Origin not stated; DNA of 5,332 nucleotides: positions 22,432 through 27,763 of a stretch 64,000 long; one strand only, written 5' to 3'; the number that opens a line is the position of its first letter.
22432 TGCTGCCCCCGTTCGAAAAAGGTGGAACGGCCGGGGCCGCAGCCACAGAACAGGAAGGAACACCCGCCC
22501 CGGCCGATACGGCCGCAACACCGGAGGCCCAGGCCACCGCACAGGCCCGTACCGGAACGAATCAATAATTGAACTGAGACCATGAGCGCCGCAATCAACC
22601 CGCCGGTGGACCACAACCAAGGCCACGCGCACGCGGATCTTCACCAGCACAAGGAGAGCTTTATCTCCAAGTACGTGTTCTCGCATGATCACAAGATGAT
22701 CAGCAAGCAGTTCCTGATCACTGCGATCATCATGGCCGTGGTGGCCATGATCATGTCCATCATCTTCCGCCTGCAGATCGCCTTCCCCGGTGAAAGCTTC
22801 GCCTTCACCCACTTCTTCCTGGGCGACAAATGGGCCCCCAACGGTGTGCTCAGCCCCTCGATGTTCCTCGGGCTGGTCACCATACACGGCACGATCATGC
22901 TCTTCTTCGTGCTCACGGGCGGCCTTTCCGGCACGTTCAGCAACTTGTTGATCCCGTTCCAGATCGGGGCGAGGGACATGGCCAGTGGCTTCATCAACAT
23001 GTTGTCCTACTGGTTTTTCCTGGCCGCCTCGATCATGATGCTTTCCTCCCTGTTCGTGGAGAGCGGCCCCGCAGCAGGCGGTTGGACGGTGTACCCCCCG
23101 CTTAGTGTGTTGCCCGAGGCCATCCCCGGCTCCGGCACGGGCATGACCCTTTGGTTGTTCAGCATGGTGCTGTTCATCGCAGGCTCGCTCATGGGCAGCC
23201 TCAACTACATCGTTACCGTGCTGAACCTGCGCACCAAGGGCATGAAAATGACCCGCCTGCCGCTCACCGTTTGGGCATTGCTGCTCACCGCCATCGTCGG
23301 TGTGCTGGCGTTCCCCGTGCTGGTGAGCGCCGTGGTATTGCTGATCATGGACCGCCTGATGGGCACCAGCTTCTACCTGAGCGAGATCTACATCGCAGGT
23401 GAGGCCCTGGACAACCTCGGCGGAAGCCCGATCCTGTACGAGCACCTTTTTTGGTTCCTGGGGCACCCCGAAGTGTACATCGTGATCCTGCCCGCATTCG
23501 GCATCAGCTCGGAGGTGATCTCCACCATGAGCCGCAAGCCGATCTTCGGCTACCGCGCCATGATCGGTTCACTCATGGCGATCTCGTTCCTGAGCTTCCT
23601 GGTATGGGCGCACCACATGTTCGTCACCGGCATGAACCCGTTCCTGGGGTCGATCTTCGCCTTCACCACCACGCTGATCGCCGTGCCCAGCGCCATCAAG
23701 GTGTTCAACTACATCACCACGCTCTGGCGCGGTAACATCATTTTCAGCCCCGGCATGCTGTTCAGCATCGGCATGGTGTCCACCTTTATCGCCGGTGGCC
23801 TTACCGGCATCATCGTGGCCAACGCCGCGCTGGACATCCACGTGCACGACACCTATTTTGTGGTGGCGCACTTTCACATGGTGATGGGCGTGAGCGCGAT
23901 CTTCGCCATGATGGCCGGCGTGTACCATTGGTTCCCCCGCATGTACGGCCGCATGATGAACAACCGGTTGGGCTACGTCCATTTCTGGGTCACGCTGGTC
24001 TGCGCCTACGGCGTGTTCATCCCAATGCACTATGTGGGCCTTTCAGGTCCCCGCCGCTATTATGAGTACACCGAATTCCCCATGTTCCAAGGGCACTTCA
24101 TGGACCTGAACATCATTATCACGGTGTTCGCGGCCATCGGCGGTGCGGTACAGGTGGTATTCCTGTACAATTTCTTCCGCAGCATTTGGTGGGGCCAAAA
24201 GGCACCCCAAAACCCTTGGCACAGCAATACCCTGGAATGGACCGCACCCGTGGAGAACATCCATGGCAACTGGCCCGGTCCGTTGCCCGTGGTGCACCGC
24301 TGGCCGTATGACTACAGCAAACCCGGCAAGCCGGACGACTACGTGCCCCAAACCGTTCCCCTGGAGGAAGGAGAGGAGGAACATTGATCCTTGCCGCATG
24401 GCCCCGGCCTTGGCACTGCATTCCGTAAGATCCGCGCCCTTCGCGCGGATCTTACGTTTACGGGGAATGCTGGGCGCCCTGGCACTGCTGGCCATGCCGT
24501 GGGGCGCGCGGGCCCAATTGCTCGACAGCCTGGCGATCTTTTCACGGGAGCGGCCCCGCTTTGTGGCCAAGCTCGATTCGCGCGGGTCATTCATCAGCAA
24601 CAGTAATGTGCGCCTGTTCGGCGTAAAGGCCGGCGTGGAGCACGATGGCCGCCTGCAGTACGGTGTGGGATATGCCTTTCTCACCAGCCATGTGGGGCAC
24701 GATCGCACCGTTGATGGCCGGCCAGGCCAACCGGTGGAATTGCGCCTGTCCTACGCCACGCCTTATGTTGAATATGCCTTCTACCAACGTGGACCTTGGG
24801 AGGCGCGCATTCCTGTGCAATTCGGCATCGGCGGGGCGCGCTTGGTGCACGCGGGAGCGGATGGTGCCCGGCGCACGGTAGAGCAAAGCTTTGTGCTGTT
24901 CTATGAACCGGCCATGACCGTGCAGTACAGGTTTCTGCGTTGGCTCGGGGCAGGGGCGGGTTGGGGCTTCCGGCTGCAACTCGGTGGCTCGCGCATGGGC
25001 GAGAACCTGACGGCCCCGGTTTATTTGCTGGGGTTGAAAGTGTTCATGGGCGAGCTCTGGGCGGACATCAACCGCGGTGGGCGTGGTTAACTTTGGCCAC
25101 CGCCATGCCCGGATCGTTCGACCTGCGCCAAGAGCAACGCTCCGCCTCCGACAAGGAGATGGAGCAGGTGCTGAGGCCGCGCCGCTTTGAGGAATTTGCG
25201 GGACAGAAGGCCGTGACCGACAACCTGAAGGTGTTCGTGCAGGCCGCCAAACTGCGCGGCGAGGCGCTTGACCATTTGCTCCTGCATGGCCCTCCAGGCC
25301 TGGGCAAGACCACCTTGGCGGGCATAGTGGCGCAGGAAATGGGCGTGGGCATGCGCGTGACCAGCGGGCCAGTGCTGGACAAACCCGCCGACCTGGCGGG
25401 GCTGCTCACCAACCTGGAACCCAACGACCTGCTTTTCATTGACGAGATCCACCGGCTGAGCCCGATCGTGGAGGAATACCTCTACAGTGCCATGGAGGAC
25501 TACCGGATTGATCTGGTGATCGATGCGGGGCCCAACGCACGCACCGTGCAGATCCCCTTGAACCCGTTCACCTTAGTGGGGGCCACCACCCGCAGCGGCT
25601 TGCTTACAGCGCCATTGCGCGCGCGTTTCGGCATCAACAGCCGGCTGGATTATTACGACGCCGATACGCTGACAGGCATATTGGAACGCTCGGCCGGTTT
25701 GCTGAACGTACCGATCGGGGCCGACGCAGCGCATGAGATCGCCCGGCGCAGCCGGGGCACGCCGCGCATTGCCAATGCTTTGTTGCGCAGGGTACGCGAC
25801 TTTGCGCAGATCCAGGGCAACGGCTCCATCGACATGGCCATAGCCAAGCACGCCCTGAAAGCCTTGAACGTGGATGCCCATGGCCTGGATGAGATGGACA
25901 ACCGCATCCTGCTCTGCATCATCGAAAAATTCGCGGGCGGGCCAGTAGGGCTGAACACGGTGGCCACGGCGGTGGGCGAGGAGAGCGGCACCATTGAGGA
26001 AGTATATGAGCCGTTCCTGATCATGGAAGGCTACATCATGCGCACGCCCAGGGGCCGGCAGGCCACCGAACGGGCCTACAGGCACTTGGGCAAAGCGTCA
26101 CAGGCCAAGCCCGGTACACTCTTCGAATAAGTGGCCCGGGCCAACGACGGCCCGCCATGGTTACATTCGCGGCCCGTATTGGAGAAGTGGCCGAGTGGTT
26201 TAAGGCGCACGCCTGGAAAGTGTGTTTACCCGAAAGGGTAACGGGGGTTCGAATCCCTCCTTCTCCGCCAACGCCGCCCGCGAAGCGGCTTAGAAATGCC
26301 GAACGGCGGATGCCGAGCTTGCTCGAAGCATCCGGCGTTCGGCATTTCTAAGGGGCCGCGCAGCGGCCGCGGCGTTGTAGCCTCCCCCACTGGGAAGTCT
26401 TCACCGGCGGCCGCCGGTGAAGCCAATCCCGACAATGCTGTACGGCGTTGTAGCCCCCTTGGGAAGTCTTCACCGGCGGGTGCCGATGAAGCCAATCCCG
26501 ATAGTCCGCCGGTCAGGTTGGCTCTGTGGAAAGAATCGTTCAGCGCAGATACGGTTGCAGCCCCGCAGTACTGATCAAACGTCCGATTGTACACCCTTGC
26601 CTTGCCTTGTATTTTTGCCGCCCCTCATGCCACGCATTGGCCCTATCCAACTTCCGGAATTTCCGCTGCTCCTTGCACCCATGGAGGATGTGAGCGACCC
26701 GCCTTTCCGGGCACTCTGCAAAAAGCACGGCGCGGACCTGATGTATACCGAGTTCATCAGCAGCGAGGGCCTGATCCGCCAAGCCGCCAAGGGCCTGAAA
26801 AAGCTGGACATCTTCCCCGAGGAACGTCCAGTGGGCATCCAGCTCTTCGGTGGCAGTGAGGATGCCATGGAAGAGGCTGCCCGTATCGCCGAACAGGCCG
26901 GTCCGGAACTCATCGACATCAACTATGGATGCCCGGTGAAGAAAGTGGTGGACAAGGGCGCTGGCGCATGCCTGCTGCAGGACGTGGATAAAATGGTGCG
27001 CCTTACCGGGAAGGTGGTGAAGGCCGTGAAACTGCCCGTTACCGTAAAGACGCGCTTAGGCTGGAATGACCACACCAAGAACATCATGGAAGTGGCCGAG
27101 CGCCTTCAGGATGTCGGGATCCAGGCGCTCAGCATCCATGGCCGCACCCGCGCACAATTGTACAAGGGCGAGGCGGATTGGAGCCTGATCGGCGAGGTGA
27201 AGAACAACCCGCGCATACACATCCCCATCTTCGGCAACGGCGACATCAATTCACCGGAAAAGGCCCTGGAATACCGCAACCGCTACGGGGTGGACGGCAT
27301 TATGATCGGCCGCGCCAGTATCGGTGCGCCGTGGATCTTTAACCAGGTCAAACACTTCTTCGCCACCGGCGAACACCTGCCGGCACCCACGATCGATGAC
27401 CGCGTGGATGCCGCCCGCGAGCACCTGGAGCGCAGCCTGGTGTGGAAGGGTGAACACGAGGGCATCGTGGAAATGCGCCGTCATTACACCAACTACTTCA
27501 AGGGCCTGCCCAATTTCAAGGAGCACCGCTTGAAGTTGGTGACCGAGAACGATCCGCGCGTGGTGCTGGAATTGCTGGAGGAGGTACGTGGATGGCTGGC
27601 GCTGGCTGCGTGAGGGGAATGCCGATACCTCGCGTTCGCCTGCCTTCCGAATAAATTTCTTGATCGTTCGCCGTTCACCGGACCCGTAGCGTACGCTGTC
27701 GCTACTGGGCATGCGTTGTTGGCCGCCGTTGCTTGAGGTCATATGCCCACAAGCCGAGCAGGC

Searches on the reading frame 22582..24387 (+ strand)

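Call 53: search_protein_families(library=pfam, proteins=[window:22582-24387:+], max_evalue=0.00001)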
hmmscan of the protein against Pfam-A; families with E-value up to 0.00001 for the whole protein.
window:22582-24387:+ (601 aa): 1 family
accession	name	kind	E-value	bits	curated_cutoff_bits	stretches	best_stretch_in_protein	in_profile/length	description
PF00115.25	COX1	-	2.4e-133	445.7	34.8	1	40-519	2-436/436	Cytochrome C and Quinol oxidase polypeptide I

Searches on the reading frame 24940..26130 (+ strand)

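Call 53: search_protein_families(library=pfam, proteins=[window:24940-26130:+], max_evalue=0.00001)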
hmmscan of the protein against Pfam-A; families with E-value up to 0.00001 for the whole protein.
window:24940-26130:+ (396 aa): 4 families
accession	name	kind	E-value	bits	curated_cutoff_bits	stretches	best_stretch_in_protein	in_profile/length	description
PF05496.18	RuvB_N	-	1.7e-75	252.6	27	1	78-236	1-159/159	Holliday junction DNA helicase RuvB P-loop domain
PF17864.7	AAA_lid_4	-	1.5e-30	105.2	27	1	239-312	1-74/74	RuvB AAA lid domain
PF05491.19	RuvB_C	-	1.3e-25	89.5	24.7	1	314-383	2-71/72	RuvB C-terminal winged helix domain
PF00004.35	AAA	-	1.7e-18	67.8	21.2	1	113-235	1-128/131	ATPase family associated with various cellular activities (AAA)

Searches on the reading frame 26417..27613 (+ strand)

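Call 53: search_protein_families(library=pfam, proteins=[window:26417-27613:+], max_evalue=0.00001)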
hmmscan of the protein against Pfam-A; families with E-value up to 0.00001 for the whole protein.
window:26417-27613:+ (398 aa): 1 family
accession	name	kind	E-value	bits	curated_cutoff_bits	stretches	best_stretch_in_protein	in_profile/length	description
PF01207.24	Dus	-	7.8e-85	285.1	20.4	1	85-385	1-300/311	Dihydrouridine synthase (Dus)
